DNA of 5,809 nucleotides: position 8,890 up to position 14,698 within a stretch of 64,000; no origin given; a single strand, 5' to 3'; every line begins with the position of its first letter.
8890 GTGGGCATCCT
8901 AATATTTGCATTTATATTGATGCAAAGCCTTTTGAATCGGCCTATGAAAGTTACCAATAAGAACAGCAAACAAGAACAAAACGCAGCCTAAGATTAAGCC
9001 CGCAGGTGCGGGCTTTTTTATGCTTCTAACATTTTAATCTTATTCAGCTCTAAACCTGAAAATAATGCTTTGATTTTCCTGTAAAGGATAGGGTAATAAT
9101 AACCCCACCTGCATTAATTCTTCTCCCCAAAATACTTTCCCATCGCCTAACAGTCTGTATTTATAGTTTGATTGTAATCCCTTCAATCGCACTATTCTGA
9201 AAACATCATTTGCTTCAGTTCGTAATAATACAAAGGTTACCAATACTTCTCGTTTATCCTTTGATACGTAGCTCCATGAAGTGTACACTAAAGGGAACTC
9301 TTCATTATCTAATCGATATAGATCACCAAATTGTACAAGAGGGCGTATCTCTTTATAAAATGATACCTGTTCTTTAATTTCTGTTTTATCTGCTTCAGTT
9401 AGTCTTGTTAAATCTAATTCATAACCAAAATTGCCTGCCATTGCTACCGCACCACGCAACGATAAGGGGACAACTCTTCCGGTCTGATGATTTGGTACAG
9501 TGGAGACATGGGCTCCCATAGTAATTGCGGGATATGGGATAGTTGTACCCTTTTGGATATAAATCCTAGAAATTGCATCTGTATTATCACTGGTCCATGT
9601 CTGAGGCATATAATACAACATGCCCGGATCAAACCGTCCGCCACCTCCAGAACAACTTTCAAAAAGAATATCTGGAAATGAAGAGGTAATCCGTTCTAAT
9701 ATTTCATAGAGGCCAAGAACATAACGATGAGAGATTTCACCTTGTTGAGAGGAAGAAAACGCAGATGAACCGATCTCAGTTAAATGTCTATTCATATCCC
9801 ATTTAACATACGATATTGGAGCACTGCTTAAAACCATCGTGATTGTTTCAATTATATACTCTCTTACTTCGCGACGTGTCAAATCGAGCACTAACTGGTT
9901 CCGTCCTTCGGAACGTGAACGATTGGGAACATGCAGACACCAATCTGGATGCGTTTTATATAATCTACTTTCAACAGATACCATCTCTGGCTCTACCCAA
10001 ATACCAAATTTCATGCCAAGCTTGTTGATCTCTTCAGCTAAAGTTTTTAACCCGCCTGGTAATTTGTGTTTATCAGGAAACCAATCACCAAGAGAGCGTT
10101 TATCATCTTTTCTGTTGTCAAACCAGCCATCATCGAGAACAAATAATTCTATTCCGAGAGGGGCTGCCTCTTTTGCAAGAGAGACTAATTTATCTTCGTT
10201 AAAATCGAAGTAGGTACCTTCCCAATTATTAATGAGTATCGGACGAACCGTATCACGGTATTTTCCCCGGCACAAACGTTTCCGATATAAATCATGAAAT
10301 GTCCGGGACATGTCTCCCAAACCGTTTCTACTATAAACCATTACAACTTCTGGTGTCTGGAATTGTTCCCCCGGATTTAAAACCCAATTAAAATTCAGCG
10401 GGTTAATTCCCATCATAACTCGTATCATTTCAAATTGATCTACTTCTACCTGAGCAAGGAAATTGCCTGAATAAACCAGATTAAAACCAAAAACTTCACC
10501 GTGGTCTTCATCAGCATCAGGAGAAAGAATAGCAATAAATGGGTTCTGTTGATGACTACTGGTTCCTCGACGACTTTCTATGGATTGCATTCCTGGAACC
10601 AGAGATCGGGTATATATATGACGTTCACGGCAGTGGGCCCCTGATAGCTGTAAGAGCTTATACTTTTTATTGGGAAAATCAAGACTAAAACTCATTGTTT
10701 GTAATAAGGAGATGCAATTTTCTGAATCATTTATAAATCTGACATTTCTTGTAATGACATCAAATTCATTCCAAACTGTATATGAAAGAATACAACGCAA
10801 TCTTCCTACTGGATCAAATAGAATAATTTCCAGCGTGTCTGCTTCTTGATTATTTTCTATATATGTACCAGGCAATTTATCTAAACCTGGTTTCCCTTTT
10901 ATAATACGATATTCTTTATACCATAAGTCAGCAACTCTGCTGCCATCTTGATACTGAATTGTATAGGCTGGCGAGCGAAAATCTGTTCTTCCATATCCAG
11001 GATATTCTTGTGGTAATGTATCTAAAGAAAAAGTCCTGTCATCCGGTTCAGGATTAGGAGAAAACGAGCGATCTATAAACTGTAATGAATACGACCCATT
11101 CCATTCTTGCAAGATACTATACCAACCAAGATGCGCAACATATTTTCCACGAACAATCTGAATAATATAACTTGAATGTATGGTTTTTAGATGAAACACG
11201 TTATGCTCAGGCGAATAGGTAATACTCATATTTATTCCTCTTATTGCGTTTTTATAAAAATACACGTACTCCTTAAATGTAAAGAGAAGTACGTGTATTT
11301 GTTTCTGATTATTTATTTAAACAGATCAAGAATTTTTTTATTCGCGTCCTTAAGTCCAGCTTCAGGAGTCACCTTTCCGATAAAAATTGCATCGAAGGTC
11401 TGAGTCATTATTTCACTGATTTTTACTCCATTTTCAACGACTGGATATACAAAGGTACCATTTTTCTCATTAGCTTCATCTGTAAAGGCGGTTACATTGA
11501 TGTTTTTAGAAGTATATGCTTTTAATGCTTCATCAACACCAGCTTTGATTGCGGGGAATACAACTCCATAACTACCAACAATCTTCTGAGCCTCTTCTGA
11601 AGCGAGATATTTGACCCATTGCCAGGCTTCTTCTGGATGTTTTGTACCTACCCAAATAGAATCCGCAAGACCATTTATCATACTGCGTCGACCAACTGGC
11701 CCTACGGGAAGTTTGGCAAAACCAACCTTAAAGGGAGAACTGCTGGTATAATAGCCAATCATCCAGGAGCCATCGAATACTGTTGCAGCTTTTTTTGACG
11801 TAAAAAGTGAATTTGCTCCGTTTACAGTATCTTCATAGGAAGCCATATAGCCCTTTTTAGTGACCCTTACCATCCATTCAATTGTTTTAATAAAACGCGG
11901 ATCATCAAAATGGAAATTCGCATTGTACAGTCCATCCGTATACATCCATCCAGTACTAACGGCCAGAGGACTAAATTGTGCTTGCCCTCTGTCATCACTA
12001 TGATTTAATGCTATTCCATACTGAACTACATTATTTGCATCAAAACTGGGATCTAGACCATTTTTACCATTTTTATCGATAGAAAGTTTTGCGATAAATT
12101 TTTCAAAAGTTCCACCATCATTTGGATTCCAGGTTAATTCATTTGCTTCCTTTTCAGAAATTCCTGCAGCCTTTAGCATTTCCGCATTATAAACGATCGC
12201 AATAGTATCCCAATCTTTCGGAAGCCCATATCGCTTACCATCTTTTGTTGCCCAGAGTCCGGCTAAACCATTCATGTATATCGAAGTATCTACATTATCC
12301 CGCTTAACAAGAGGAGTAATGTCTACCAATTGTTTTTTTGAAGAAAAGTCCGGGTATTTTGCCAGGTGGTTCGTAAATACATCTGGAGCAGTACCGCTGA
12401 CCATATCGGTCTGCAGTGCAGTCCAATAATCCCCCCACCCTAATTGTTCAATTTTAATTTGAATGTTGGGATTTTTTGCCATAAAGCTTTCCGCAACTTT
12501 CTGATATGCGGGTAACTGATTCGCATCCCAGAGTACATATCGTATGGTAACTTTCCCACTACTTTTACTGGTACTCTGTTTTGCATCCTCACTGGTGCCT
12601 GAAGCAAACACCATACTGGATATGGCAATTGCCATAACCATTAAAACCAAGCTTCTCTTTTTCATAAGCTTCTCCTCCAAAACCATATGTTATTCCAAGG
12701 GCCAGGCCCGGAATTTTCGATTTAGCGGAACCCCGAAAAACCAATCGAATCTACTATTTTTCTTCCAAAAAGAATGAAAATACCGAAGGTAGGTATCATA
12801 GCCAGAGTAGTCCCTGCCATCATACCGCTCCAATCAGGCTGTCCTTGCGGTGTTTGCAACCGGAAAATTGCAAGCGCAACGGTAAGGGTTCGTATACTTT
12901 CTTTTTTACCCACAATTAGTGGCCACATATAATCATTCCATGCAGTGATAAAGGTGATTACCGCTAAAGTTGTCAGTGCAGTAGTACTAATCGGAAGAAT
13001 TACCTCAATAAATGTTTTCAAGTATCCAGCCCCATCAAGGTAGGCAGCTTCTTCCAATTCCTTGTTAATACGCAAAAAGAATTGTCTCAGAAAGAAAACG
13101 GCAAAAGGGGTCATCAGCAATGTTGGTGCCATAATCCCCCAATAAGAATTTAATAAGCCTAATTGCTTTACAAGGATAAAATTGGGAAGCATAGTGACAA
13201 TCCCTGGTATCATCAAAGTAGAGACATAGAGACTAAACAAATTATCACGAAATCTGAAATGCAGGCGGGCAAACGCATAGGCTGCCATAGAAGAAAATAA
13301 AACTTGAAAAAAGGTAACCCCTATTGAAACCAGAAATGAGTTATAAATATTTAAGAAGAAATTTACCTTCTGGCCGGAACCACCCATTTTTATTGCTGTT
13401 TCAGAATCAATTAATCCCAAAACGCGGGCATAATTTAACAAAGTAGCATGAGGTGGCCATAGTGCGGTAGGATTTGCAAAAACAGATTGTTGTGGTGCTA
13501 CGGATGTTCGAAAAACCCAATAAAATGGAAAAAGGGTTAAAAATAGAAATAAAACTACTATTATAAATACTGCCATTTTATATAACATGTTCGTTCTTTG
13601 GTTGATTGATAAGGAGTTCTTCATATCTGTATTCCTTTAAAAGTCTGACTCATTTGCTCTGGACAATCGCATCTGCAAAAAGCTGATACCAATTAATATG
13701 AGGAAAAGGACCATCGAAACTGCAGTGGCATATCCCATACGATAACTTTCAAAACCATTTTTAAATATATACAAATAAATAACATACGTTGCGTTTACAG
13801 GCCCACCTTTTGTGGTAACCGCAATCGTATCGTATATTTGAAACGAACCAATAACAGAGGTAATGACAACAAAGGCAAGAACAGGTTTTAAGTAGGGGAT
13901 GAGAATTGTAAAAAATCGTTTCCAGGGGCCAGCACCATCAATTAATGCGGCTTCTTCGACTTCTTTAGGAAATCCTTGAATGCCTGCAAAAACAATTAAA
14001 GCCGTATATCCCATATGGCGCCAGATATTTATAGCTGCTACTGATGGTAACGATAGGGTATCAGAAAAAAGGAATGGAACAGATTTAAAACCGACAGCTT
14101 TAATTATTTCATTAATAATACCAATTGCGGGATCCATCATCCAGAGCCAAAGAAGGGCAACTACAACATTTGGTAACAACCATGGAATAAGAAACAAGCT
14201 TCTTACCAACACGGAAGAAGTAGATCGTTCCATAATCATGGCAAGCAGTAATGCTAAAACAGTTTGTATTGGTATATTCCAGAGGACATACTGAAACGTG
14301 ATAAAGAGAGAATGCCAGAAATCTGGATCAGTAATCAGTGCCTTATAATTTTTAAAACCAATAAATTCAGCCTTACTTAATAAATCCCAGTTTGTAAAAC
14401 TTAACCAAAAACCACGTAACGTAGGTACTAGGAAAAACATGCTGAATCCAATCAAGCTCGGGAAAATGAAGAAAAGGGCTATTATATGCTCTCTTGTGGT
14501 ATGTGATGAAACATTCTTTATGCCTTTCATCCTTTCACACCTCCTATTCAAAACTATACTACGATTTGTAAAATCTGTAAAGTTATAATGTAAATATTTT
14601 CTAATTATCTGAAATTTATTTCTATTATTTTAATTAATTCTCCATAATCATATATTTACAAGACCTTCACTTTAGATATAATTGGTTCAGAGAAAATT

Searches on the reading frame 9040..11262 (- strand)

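Call 7: search_protein_families(library=pfam, proteins=[window:9040-11262:-])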
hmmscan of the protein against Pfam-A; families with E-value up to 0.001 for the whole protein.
window:9040-11262:- (740 aa): 5 families
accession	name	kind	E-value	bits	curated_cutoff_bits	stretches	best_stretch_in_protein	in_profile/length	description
PF02065.24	Melibiase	-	2.7e-167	556.5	27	1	301-646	2-347/347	Melibiase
PF16875.11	Glyco_hydro_36N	-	1.2e-92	310.4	27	1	42-296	3-253/253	Glycosyl hydrolase family 36 N-terminal domain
PF16874.11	Glyco_hydro_36C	-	1.8e-20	73.6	27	1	661-737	2-77/77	Glycosyl hydrolase family 36 C-terminal domain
PF01055.32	Glyco_hydro_31_2nd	-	1.9e-05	24.6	23.5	1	357-523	22-194/328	Glycosyl hydrolases family 31 TIM-barrel domain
PF16499.11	Melibiase_2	-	0.00047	20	23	0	368-423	45-97/284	Alpha galactosidase A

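Call 8: search_protein_families(library=ncbifam, proteins=[window:9040-11262:-])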
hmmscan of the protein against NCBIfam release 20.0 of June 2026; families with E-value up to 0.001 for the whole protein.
window:9040-11262:- (740 aa): 1 family
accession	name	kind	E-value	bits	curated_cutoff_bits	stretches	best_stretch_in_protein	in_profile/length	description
NF053652.1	BtArabpyrBAD1528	equivalog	7.6e-27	93.6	1100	1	337-567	309-539/730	beta-L-arabinopyranosidase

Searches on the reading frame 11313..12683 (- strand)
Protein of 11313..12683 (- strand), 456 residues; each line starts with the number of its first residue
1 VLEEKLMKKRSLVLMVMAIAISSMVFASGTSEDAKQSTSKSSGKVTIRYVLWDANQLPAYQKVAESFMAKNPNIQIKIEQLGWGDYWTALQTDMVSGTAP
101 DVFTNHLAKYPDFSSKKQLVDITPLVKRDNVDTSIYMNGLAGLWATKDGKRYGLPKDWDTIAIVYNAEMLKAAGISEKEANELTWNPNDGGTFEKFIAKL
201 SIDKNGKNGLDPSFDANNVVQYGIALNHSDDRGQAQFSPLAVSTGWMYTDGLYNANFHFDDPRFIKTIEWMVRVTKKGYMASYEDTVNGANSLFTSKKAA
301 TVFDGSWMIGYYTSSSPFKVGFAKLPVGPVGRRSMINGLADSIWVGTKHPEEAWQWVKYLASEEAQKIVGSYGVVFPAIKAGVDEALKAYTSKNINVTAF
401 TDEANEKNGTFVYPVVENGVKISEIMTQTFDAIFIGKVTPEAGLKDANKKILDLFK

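Call 7: search_protein_families(library=pfam, proteins=[window:11313-12683:-])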
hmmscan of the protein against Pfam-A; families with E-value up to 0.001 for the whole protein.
window:11313-12683:- (456 aa): 4 families
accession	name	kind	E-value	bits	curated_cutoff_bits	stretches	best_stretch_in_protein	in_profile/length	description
PF01547.30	SBP_bac_1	-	3.4e-30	106.5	26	1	57-367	5-307/307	Bacterial extracellular solute-binding protein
PF13416.11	SBP_bac_8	-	3.7e-27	96.3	27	1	62-381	1-264/279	Bacterial extracellular solute-binding protein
PF13531.11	SBP_bac_11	-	3.8e-07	30.5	25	0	343-373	195-225/227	Bacterial extracellular solute-binding protein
PF13343.11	SBP_bac_6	-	0.00026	21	24.6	0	343-389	185-230/245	Bacterial extracellular solute-binding protein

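Call 8: search_protein_families(library=ncbifam, proteins=[window:11313-12683:-])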
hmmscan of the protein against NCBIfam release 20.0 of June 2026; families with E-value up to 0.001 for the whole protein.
window:11313-12683:- (456 aa): 2 families
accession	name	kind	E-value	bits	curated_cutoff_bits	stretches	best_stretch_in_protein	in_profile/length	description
NF053763.1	ABCarbgalBndGanS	equivalog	2.4e-17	62.8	700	2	13-175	4-162/420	galactooligosaccharide ABC transporter substrate-binding protein GanS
TIGR01254.1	sfuA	subfamily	0.00035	19.9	93.4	0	346-407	236-297/306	thiamine ABC transporter substrate-binding protein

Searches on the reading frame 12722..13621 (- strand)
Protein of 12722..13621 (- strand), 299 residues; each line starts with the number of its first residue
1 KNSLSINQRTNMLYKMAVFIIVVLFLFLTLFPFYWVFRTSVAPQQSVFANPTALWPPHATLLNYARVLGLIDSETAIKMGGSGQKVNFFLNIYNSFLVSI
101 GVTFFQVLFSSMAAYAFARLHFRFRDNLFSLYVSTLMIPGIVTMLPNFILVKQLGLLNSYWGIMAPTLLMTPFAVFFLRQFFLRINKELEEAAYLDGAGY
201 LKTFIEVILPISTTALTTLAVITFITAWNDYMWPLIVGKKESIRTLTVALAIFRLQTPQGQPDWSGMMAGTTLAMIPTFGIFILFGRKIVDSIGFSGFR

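Call 22: search_protein_families(library=pfam, proteins=[window:12722-13621:-])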
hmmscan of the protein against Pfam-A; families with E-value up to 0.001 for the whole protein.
window:12722-13621:- (299 aa): 1 family
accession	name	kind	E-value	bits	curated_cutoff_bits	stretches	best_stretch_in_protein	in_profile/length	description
PF00528.27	BPD_transp_1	-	1.9e-17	64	26.4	1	108-283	3-172/184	Binding-protein-dependent transport system inner membrane component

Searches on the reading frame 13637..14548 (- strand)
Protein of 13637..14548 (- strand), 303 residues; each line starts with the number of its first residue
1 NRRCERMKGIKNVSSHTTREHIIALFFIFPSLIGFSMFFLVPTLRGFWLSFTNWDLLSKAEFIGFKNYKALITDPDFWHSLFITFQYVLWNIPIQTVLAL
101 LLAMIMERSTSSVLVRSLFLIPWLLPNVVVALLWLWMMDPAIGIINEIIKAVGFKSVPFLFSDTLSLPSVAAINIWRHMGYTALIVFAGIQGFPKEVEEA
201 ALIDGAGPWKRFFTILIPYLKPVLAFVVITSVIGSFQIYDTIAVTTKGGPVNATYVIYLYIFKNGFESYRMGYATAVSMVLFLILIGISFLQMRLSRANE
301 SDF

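Call 22: search_protein_families(library=pfam, proteins=[window:13637-14548:-])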
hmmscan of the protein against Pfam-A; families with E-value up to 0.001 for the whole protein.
window:13637-14548:- (303 aa): 1 family
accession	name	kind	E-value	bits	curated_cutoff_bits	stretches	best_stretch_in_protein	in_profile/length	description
PF00528.27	BPD_transp_1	-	7e-16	58.9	26.4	1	96-290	2-173/184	Binding-protein-dependent transport system inner membrane component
